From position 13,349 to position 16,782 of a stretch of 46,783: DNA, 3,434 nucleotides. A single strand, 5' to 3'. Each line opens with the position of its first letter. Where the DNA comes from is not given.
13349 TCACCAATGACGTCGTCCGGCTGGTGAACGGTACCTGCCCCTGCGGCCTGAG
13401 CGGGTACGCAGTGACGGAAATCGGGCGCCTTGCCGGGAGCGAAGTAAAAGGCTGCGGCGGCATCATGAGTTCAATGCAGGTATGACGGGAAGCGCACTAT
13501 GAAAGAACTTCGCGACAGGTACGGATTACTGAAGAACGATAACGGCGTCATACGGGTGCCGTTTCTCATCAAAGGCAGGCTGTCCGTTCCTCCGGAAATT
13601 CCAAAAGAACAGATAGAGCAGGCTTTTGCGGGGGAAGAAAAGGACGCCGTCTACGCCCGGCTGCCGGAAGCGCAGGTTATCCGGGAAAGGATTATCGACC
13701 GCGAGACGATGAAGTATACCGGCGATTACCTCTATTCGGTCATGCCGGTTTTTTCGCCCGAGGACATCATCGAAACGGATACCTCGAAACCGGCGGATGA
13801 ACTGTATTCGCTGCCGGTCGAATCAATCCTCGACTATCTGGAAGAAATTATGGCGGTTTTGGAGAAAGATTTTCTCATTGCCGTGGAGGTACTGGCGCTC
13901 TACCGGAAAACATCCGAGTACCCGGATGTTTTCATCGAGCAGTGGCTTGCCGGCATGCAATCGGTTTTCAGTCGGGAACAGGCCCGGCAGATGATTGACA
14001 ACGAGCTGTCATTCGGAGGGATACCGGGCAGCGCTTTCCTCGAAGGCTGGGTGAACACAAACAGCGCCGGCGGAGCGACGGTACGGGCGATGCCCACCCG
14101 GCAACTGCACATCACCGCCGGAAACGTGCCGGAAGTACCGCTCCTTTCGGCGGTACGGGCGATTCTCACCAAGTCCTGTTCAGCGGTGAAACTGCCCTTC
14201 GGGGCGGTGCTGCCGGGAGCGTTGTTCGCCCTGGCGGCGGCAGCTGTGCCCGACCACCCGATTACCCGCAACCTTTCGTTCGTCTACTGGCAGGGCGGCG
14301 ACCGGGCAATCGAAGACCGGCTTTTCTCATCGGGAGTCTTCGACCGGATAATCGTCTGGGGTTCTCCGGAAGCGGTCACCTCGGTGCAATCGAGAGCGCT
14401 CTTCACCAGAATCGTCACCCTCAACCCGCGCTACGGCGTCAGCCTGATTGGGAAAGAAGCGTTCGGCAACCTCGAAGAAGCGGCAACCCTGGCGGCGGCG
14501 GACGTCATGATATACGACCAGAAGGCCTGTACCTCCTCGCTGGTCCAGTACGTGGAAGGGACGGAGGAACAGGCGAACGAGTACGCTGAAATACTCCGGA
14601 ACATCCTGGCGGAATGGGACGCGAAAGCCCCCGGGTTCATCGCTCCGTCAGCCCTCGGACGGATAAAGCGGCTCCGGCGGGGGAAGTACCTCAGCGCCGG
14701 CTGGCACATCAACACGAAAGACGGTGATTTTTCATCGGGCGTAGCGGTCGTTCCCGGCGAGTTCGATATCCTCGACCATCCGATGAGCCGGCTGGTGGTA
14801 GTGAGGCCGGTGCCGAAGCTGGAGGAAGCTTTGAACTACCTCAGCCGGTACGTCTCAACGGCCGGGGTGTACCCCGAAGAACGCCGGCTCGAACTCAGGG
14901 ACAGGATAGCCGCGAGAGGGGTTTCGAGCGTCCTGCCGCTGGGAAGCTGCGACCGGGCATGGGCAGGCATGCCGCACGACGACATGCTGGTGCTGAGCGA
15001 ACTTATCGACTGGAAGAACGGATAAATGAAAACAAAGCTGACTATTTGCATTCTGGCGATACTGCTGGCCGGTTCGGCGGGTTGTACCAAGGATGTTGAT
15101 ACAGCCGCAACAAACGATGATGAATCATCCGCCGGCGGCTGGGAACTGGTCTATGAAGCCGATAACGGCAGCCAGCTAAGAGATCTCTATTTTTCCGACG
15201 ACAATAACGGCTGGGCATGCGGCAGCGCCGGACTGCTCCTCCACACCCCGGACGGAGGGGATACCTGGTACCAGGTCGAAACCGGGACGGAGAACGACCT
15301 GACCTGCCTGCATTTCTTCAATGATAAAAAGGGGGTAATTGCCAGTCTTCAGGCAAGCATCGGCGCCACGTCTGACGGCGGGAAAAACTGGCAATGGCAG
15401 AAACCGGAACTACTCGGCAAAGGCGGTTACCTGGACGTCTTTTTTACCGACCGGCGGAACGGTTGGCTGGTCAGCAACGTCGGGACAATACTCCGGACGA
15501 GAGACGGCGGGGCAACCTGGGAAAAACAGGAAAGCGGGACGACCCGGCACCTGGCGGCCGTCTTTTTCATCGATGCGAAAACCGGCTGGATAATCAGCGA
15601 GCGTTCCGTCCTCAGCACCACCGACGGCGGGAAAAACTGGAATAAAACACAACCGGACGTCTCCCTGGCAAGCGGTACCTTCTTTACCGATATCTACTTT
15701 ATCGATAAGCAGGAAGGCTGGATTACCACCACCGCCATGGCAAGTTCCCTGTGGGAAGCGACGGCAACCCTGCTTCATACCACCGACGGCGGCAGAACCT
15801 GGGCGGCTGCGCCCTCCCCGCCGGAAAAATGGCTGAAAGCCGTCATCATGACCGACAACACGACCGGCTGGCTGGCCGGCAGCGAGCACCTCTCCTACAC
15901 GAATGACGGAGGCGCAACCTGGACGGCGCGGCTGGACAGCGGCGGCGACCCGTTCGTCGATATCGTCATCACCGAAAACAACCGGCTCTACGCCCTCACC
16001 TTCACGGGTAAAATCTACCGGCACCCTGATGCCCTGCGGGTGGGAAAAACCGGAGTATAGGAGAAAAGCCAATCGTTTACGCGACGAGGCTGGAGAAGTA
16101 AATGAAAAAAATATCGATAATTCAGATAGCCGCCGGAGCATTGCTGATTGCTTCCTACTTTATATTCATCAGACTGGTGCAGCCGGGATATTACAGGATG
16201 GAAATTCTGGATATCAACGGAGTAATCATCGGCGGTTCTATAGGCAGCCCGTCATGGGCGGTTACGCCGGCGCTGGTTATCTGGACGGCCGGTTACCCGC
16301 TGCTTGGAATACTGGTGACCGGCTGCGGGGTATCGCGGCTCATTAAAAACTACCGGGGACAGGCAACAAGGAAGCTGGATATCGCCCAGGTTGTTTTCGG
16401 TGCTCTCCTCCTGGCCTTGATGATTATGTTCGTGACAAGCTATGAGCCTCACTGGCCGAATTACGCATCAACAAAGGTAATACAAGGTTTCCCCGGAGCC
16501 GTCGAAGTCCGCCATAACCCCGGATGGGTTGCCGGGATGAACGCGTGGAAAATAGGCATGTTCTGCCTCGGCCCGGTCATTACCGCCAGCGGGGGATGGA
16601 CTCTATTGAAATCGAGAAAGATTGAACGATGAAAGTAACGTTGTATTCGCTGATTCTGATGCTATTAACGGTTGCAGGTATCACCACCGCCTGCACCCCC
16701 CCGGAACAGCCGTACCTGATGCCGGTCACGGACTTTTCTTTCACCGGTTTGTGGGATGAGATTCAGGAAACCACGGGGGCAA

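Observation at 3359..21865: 18-gene co-directional envelope supercluster: 10 lipoproteins and 5 membrane proteins in paralogous families, with LuxE/LuxC in the middle and lgt at the end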

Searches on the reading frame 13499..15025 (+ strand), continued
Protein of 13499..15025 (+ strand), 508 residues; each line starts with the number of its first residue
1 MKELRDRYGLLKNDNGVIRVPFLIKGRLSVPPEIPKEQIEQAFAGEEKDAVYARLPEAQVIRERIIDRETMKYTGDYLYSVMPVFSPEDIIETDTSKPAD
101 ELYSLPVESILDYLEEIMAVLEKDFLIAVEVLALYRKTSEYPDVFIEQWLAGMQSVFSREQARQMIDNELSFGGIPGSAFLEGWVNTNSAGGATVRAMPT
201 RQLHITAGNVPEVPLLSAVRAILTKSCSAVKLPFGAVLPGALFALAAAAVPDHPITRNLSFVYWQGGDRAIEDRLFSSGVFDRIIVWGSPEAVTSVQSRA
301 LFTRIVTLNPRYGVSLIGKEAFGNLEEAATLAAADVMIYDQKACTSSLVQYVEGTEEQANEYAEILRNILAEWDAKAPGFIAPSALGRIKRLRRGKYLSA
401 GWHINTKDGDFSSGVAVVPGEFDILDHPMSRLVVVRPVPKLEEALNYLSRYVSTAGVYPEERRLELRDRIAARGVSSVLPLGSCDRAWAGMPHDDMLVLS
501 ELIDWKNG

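Call 30: search_solved_structures(query=window:13499-15025:+, max_evalue=0.001, show_alignments=1)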
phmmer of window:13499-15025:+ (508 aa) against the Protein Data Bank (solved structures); distinct sequences matched with E-value up to 0.001: 1.
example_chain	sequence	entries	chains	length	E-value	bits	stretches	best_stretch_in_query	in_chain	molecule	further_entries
7xc6_A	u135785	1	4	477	9.9e-19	70.7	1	190-504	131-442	Long-chain acyl-protein thioester reductase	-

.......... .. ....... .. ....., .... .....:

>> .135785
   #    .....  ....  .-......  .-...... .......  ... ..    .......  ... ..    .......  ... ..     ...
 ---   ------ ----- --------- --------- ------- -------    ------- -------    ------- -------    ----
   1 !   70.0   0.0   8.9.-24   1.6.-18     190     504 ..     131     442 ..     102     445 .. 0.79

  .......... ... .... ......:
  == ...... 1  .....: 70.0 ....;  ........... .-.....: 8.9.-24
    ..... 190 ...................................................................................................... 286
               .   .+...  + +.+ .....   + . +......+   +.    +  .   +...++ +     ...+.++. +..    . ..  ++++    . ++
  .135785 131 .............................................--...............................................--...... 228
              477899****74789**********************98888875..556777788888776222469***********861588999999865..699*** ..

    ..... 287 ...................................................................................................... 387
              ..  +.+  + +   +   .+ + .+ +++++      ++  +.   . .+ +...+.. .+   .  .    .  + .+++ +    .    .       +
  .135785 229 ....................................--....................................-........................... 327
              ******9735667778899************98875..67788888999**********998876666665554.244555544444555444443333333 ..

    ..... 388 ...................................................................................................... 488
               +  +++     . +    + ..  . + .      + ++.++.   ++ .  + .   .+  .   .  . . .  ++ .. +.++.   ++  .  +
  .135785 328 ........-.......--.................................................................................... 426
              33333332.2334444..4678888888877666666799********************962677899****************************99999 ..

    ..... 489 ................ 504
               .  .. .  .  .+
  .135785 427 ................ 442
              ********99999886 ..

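Call 44: search_protein_families(library=ncbifam, proteins=[window:13499-15025:+, L001:11623-13047:+], max_evalue=0.01)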
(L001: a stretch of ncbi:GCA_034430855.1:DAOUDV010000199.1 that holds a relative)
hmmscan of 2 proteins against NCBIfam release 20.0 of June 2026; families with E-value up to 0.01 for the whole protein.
window:13499-15025:+ (508 aa): 1 family
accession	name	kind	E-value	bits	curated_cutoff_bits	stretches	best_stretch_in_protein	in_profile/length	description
NF052251.1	LCFA_red_LuxC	equivalog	2.8e-30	105.3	750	1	181-505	126-444/478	long-chain-fatty-acyl-CoA reductase LuxC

L001:11623-13047:+ (474 aa): 0 families

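Call 45: search_protein_families(library=pfam, proteins=[L001:11623-13047:+, L086:12516-13784:+, L086:18044-19171:+, L086:19195-20427:+, L086:7393-8565:+, L086:2912-4420:+], max_evalue=0.01)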
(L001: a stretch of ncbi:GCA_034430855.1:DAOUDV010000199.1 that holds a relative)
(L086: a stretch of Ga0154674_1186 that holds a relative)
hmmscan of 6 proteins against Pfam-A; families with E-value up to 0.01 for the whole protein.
L001:11623-13047:+ (474 aa): 0 families

L086:12516-13784:+ (422 aa): 2 families
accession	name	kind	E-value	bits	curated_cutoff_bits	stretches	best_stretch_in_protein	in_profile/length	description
PF08309.17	LVIVD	-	6.4e-17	61.1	20.2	2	292-320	5-33/42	LVIVD repeat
PF09826.15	Beta_propel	-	0.00085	18.7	22.4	0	279-353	89-135/495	Beta propeller domain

L086:18044-19171:+ (375 aa): 8 families
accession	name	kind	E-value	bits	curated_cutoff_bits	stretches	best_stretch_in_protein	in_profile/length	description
PF07676.18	PD40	-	2.3e-20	72.4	20.9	2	275-299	2-25/38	WD40-like Beta Propeller Repeat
PF25174.1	Beta-prop_THOC3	-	1.6e-12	47.5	305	2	284-358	90-166/272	THOC3 beta-propeller domain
PF14583.12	Pectate_lyase22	-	3.5e-10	39.6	30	2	26-200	197-373/386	Oligogalacturonate lyase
PF00930.27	DPPIV_N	-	7.1e-09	35.3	22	1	154-254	20-123/354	Dipeptidyl peptidase IV (DPP IV) N-terminal region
PF12894.13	ANAPC4_WD40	-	4.1e-06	27.4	22.9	0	111-149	37-75/91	Anaphase-promoting complex subunit 4 WD40 domain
PF24797.1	Beta-prop_WDR35_TULP_N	-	0.00012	21.8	80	0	289-323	163-197/332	WDR35/TULP4 N-terminal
PF13570.13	Beta-prop_ACSF4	-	0.00048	20.1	133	0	260-318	27-85/329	Beta-alanine-activating enzyme, beta-propeller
PF23775.1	Beta-prop_RIG_2nd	-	0.003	17.5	80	0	289-316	44-71/278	RIG second beta-propeller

L086:19195-20427:+ (410 aa): 1 family
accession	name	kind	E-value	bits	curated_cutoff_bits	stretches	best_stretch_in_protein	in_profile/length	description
PF13418.12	Kelch_4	-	6.2e-07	29.7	21.6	0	233-252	29-48/49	Galactose oxidase, central domain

L086:7393-8565:+ (390 aa): 1 family
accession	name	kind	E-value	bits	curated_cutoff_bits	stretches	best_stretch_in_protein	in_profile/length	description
PF03659.20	Glyco_hydro_71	-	0.0042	16.4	34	1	88-210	58-162/375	Glycosyl hydrolase family 71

L086:2912-4420:+ (502 aa): 0 families

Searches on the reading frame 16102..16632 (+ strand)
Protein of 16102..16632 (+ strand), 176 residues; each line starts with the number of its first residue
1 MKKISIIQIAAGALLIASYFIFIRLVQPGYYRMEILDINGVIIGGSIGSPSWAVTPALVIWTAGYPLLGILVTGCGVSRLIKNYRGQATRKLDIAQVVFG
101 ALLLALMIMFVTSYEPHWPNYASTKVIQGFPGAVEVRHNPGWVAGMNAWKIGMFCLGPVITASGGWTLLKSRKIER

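Call 5: search_protein_families(library=pfam, proteins=[window:16102-16632:+], max_evalue=0.01)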
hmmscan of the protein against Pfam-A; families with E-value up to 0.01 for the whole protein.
window:16102-16632:+ (176 aa): 0 families

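Call 83: search_protein_families(library=pfam, proteins=[window:16102-16632:+], max_evalue=1)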
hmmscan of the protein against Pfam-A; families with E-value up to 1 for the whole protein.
window:16102-16632:+ (176 aa): 1 family
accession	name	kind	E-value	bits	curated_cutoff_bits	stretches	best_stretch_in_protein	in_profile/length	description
PF14256.11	YwiC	-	0.015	16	25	1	41-114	15-79/126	YwiC-like protein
